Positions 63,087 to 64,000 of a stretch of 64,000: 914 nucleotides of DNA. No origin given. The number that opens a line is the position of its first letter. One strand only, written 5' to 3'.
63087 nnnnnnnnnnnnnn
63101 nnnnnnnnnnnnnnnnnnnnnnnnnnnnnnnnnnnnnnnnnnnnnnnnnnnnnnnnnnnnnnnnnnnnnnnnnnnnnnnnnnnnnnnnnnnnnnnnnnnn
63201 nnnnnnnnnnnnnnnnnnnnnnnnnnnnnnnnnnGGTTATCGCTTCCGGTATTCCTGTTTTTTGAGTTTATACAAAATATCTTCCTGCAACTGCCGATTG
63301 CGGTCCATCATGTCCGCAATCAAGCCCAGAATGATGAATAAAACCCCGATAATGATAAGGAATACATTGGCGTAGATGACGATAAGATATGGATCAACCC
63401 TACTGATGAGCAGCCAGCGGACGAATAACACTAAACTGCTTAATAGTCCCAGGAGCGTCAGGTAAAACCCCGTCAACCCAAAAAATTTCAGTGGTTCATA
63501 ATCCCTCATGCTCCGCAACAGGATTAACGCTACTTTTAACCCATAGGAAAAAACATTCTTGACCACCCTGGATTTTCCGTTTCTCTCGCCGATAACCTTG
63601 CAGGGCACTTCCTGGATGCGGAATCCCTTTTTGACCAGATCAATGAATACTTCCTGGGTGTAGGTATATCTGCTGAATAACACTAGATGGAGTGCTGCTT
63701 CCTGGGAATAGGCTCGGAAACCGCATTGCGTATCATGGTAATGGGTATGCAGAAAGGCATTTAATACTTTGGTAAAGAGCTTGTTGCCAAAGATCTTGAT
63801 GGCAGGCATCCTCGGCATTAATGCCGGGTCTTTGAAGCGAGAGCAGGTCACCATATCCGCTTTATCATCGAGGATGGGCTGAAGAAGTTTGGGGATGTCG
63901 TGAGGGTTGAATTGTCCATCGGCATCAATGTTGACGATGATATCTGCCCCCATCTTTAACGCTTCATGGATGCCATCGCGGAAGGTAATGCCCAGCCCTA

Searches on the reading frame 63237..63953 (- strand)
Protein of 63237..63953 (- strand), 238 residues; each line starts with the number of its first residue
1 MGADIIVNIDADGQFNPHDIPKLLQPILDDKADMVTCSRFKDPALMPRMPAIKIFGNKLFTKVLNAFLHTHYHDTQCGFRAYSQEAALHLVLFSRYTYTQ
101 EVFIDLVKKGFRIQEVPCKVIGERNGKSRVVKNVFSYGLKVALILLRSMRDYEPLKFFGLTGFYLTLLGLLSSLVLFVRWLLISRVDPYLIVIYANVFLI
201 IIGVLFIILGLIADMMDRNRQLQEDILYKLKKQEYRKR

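Call 88: search_protein_families(library=pfam, proteins=[window:63237-63953:-], max_evalue=0.0001)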
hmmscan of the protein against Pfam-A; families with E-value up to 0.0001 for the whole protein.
window:63237-63953:- (238 aa): 1 family
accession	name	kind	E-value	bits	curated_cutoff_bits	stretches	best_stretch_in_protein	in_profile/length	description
PF00535.33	Glycos_transf_2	-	9.3e-09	35.9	23.3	1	4-87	80-164/168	Glycosyl transferase family 2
